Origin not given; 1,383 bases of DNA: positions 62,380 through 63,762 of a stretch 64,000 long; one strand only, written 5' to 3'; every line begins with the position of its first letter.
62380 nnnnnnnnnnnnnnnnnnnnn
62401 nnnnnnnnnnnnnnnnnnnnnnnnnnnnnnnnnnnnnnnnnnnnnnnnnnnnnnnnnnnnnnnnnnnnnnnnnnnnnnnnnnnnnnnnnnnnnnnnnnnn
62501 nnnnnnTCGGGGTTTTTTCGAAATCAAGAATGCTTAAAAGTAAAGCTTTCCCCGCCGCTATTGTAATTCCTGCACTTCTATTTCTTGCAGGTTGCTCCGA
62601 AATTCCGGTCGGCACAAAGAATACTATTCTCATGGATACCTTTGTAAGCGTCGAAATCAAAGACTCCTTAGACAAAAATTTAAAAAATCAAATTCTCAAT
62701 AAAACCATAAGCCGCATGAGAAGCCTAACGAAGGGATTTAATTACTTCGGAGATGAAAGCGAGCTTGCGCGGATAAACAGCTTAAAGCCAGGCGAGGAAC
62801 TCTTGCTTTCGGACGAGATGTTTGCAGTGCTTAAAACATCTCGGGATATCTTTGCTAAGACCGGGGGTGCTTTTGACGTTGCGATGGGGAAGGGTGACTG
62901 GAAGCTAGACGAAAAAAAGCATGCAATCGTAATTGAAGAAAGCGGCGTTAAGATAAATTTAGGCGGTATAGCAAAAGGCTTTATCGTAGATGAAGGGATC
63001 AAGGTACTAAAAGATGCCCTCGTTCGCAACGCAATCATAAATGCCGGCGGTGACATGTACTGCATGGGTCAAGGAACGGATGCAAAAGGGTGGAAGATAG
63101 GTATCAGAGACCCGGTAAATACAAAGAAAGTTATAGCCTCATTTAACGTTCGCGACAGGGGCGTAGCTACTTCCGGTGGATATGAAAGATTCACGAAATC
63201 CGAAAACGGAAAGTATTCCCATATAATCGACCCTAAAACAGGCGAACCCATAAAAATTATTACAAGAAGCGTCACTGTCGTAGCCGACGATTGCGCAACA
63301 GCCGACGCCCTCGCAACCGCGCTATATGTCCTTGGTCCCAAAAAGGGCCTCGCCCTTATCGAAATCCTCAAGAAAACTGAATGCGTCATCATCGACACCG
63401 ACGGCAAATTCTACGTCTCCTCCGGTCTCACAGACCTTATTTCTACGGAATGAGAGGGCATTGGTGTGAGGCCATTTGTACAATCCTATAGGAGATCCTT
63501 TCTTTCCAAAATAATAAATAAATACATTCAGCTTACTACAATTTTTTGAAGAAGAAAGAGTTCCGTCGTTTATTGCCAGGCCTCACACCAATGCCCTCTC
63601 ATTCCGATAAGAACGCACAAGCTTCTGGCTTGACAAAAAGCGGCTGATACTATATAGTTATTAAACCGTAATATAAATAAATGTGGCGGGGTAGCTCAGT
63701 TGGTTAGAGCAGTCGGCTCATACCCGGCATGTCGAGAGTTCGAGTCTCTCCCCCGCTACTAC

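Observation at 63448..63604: Copy B of the palindromic element overlaps the apbE stop codon and sits directly upstream of the tRNA(CAT)-tilS promoter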

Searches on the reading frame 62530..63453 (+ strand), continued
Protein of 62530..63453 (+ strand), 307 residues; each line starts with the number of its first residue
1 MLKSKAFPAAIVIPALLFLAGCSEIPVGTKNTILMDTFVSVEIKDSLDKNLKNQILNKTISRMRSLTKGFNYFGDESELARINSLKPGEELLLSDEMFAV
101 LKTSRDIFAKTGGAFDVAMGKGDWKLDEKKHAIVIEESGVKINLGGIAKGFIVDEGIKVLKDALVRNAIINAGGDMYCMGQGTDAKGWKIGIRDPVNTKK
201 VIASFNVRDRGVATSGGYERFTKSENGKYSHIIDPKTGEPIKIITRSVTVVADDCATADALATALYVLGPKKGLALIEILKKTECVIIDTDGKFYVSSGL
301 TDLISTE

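Call 51: find_homologous_proteins(query=L012:11236-12303:-, max_evalue=1e-40)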
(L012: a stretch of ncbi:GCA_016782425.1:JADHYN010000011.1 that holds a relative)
Query L012:11236-12303:- (355 aa): 3202 proteins with E <= 1e-40 among 8000 candidates; the best 120 are listed.
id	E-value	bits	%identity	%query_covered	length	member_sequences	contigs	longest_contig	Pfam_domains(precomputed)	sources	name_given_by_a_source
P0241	1.2e-214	730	91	100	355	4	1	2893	PF01548.24,PF02371.23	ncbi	-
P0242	5.3e-200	681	84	99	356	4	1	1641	PF01548.24,PF02371.23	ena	-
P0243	6.6e-200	681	84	100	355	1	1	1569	PF01548.24,PF02371.23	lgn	-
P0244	1.9e-194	663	83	100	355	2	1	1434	PF01548.24,PF02371.23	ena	-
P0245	3.8e-193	659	80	100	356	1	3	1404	PF01548.24,PF02371.23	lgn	-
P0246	4.3e-192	655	81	100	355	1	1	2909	PF01548.24,PF02371.23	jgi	-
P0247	3.0e-184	630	79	100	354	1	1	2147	PF01548.24,PF02371.23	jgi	jgi:transposase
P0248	2.8e-177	607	77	97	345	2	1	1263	PF01548.24,PF02371.23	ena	-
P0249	2.3e-173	594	72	100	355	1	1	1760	PF01548.24,PF02371.23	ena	-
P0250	5.3e-169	580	72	99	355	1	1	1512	PF01548.24,PF02371.23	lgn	-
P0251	8.6e-153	526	67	99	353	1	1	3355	PF01548.24,PF02371.23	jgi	-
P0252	9.0e-152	523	66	99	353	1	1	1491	PF01548.24,PF02371.23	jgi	jgi:transposase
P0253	4.2e-147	508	63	99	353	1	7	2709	PF01548.24,PF02371.23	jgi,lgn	jgi:transposase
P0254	1.6e-136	473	60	98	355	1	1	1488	PF01548.24,PF02371.23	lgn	-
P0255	5.0e-136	471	59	100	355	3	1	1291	PF01548.24,PF02371.23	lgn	-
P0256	5.8e-136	471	59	100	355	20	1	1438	PF01548.24,PF02371.23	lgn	-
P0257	9.4e-136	470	60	99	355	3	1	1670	PF01548.24,PF02371.23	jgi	jgi:transposase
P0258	2.0e-133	463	58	98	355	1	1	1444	PF01548.24,PF02371.23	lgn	-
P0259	2.3e-133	462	59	99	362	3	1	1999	PF01548.24,PF02371.23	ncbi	-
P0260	3.1e-133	462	59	99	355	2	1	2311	PF01548.24,PF02371.23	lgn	-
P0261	3.2e-133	462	57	100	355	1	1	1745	PF01548.24,PF02371.23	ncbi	-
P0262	4.0e-133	462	60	99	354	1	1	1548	PF01548.24,PF02371.23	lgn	-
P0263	5.6e-132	458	59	99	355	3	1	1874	PF01548.24,PF02371.23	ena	-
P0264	6.8e-132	458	61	97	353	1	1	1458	PF01548.24,PF02371.23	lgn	-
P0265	7.0e-132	458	58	99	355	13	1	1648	PF01548.24,PF02371.23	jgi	jgi:transposase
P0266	2.3e-131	456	61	97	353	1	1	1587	PF01548.24,PF02371.23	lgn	-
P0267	2.3e-131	456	58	99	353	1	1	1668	PF01548.24,PF02371.23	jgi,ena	-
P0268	7.3e-131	454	59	99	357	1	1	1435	PF01548.24,PF02371.23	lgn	-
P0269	9.7e-131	454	58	99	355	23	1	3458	PF01548.24,PF02371.23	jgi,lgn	jgi:transposase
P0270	2.0e-130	453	57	99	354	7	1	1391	PF01548.24,PF02371.23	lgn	-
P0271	3.0e-130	452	58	99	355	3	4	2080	PF01548.24,PF02371.23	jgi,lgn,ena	-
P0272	6.7e-130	451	56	98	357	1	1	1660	PF01548.24,PF02371.23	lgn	-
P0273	1.6e-129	450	60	97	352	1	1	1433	PF01548.24,PF02371.23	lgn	-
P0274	1.6e-129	450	57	99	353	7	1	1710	PF01548.24,PF02371.23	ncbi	-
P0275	1.0e-128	447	58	99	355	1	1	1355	PF01548.24,PF02371.23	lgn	-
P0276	1.2e-128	447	56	100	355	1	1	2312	PF01548.24,PF02371.23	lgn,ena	-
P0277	1.5e-128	447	56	100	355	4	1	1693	PF01548.24,PF02371.23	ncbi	-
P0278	1.7e-128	446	58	99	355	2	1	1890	PF01548.24,PF02371.23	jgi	-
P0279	3.1e-128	446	57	99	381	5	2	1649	PF01548.24,PF02371.23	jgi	jgi:transposase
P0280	3.8e-128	445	57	98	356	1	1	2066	PF01548.24,PF02371.23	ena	-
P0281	4.6e-128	445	57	100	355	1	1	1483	PF01548.24,PF02371.23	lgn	-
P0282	5.7e-128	445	57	99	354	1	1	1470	PF01548.24,PF02371.23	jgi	jgi:transposase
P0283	8.2e-128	444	57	99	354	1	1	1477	PF01548.24,PF02371.23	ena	-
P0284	1.3e-127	443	55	99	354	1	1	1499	PF01548.24,PF02371.23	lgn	-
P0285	1.4e-127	443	59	98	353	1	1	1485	PF01548.24,PF02371.23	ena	-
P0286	1.5e-127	443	56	98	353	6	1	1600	PF01548.24,PF02371.23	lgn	-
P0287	1.6e-127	443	55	100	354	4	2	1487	PF01548.24,PF02371.23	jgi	-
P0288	2.5e-127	443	57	99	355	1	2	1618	PF01548.24,PF02371.23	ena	-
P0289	2.9e-127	442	57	99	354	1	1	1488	PF01548.24,PF02371.23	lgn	-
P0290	6.3e-127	441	56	98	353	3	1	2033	PF01548.24,PF02371.23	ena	-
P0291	8.0e-127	441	57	99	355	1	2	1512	PF01548.24,PF02371.23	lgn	-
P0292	9.7e-127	441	58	99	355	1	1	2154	PF01548.24,PF02371.23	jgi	jgi:transposase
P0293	1.0e-126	441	55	99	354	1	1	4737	PF01548.24,PF02371.23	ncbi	-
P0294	1.0e-126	441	57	98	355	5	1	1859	PF01548.24,PF02371.23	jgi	jgi:transposase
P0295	1.2e-126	440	58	98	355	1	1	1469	PF01548.24,PF02371.23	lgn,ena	-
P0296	1.3e-126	440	57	98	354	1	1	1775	PF01548.24,PF02371.23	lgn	-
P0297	1.7e-126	440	58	99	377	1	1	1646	PF01548.24,PF02371.23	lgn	-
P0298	2.4e-126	439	57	98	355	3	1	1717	PF01548.24,PF02371.23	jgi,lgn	jgi:transposase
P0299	2.5e-126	439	57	99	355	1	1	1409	PF01548.24,PF02371.23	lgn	-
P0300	2.6e-126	439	59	97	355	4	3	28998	PF01548.24,PF02371.23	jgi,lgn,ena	jgi:transposase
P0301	3.3e-126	439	56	98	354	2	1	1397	PF01548.24,PF02371.23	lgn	-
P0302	3.3e-126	439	55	100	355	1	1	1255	PF01548.24,PF02371.23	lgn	-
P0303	3.9e-126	439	57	99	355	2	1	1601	PF01548.24,PF02371.23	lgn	-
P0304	6.4e-126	438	55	100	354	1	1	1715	PF01548.24,PF02371.23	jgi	jgi:transposase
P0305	6.5e-126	438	56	99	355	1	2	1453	PF01548.24,PF02371.23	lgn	-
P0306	8.0e-126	438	58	97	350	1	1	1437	PF01548.24,PF02371.23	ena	-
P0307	8.3e-126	438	56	99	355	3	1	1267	PF01548.24,PF02371.23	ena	-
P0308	9.8e-126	437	57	99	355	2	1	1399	PF01548.24,PF02371.23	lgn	-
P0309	1.2e-125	437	56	99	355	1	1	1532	PF01548.24,PF02371.23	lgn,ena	-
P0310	1.5e-125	437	55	99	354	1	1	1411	PF01548.24,PF02371.23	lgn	-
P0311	1.6e-125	437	55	98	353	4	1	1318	PF01548.24,PF02371.23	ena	-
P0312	1.6e-125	437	55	99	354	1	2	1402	PF01548.24,PF02371.23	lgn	-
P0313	2.5e-125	436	57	99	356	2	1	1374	PF01548.24,PF02371.23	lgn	-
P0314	3.0e-125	436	56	99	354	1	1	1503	PF01548.24,PF02371.23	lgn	-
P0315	3.4e-125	436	57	100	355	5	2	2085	PF01548.24,PF02371.23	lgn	-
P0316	3.4e-125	436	55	98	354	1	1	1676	PF01548.24,PF02371.23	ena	-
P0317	3.5e-125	435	54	100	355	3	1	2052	PF01548.24,PF02371.23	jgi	-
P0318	3.8e-125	435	56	99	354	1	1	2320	PF01548.24,PF02371.23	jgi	-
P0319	8.3e-125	434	57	99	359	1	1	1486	PF01548.24,PF02371.23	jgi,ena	-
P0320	9.1e-125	434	56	99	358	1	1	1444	PF01548.24,PF02371.23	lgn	-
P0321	1.0e-124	434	56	99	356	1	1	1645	PF01548.24,PF02371.23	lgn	-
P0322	1.0e-124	434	56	100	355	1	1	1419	PF01548.24,PF02371.23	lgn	-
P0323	1.1e-124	434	57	99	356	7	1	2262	PF01548.24,PF02371.23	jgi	-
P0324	1.2e-124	434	55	99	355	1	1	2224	PF01548.24,PF02371.23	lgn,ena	-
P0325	1.3e-124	434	56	98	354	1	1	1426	PF01548.24,PF02371.23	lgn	-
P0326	1.5e-124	433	57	99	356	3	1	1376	PF01548.24,PF02371.23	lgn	-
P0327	1.5e-124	433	56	99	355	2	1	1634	PF01548.24,PF02371.23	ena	-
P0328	1.6e-124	433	56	99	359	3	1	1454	PF01548.24,PF02371.23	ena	-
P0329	1.6e-124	433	58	99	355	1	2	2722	PF01548.24,PF02371.23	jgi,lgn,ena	-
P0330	2.2e-124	433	56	98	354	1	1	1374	PF01548.24,PF02371.23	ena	-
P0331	2.2e-124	433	57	100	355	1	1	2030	PF01548.24,PF02371.23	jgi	jgi:transposase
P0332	2.3e-124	433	56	99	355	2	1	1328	PF01548.24,PF02371.23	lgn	-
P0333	2.4e-124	433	56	99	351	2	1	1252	PF01548.24,PF02371.23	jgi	-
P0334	2.5e-124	433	56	99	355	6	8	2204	PF01548.24,PF02371.23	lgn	-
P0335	2.7e-124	433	55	99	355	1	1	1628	PF01548.24,PF02371.23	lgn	-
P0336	2.7e-124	433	55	100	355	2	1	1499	PF01548.24,PF02371.23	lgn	-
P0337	2.9e-124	433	56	98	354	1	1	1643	PF01548.24,PF02371.23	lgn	-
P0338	3.1e-124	432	55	98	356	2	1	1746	PF01548.24,PF02371.23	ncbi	-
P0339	3.1e-124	432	56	98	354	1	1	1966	PF01548.24,PF02371.23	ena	-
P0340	3.1e-124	432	56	98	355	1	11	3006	PF01548.24,PF02371.23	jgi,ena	jgi:transposase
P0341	3.1e-124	432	57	99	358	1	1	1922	PF01548.24,PF02371.23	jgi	jgi:transposase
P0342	3.2e-124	432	57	99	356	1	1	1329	PF01548.24,PF02371.23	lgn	-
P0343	3.3e-124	432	55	99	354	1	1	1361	PF01548.24,PF02371.23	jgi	jgi:transposase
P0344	3.4e-124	432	55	99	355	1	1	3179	PF01548.24,PF02371.23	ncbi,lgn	-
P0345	4.0e-124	432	57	99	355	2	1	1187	PF01548.24,PF02371.23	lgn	-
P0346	4.2e-124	432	56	98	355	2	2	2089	PF01548.24,PF02371.23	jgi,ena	-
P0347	5.5e-124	432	56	100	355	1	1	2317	PF01548.24,PF02371.23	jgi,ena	-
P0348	5.6e-124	432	54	100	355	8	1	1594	PF01548.24,PF02371.23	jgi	jgi:transposase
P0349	6.2e-124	431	54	99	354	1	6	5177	PF01548.24,PF02371.23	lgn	-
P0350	6.6e-124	431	56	99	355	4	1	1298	PF01548.24,PF02371.23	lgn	-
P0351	8.6e-124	431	57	97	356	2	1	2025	PF01548.24,PF02371.23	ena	-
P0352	9.5e-124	431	56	99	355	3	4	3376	PF01548.24,PF02371.23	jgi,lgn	jgi:transposase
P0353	1.0e-123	431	55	99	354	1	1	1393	PF01548.24,PF02371.23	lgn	-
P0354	1.1e-123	431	57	99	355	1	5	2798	PF01548.24,PF02371.23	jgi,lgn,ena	-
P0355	1.2e-123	430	55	98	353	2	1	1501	PF01548.24,PF02371.23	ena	-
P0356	1.6e-123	430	56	99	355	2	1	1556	PF01548.24,PF02371.23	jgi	jgi:transposase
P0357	1.8e-123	430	58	99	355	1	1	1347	PF01548.24,PF02371.23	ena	-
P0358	2.0e-123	430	56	99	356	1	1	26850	PF01548.24,PF02371.23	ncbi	ncbi:MAG: IS110 family transposase [Candidatus Omnitrophota bacterium]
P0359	2.1e-123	430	57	99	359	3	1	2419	PF01548.24,PF02371.23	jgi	jgi:transposase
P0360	2.7e-123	429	55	99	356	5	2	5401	PF01548.24,PF02371.23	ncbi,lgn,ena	-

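Call 52: find_encoding_contigs(protein=P0241, flank=3000, max_places=4)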
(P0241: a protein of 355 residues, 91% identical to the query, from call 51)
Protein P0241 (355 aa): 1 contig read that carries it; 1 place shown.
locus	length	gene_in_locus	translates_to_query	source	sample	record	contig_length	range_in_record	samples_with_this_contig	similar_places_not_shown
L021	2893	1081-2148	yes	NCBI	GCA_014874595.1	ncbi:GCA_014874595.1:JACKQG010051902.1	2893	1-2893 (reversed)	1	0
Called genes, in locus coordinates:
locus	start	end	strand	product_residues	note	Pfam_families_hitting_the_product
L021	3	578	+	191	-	?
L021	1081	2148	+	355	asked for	PF01548:DEDD_Tnp_IS110, PF02371:Transposase_20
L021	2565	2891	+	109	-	?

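Call 53: find_encoding_contigs(protein=P0246, flank=3000, max_places=4)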
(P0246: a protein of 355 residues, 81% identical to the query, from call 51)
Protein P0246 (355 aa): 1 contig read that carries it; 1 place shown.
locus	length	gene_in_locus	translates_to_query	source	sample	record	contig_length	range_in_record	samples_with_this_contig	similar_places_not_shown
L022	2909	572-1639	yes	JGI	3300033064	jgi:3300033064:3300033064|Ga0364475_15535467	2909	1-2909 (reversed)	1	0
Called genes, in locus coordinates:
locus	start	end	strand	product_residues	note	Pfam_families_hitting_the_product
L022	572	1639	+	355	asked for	PF01548:DEDD_Tnp_IS110, PF02371:Transposase_20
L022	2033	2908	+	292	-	?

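Call 54: find_encoding_contigs(protein=P0251, flank=3000, max_places=4)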
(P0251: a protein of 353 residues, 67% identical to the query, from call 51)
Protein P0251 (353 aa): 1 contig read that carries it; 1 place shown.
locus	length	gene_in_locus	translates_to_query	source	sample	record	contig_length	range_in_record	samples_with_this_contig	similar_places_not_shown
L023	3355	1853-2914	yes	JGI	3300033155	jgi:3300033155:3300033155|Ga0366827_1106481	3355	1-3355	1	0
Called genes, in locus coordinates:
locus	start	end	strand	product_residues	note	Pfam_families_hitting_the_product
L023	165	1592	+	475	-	PF05598:DUF772, PF01609:DDE_Tnp_1, PF13751:DDE_Tnp_1_6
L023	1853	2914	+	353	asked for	PF01548:DEDD_Tnp_IS110, PF02371:Transposase_20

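Call 66: find_encoding_contigs(protein=P0007, flank=2500, max_places=2)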
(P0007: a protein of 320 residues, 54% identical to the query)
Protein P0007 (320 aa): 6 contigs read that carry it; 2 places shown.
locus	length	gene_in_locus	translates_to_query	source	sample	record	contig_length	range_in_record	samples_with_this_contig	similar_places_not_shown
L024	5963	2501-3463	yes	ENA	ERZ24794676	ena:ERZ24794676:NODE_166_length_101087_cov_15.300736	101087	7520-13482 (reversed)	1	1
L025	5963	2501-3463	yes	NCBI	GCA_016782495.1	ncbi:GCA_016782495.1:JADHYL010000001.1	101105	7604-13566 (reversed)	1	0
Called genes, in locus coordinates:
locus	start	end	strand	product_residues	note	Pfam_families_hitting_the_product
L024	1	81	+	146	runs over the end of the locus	PF01245:Ribosomal_L19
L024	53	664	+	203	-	PF01351:RNase_HII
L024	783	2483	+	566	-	PF01268:FTHFS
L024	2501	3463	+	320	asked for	PF02424:ApbE, PF27030:AbpE_bact (faint)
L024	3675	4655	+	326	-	PF01171:ATP_bind_3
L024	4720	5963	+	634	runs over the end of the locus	PF06068:TIP49 (weak), PF00004:AAA, PF07728:AAA_5, PF17862:AAA_lid_3, PF01434:Peptidase_M41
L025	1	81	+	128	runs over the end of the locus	PF01245:Ribosomal_L19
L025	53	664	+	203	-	PF01351:RNase_HII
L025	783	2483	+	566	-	PF01268:FTHFS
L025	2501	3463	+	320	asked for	PF02424:ApbE, PF27030:AbpE_bact (faint)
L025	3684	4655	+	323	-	PF01171:ATP_bind_3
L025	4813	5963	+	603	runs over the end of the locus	PF06068:TIP49 (weak), PF00004:AAA, PF07728:AAA_5, PF17862:AAA_lid_3, PF01434:Peptidase_M41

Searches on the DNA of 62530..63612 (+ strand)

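Call 37: search_rna_families(source=L012, start=10800, end=13000, threshold=evalue, max_evalue=0.1)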
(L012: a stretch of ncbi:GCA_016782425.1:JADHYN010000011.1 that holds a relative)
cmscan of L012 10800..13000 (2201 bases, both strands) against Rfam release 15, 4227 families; matches with E-value up to 0.1: 1.
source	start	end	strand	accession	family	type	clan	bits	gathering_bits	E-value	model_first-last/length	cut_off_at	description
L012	12852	12925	+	RF00005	tRNA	Gene; tRNA;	CL00001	65.8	29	1.5e-13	1-71/71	no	tRNA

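Call 76: search_dna_similar(query=window:63440-63612:+, collection=plasmids, mode=distant, max_evalue=0.001, max_rows=10)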
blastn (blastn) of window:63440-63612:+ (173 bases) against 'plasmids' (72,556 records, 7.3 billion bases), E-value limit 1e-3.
No match.

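Call 77: search_dna_similar(query=window:63440-63612:+, collection=phages, mode=distant, max_evalue=0.001, max_rows=10)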
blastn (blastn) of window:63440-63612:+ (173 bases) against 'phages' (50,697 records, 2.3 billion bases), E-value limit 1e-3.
No match.
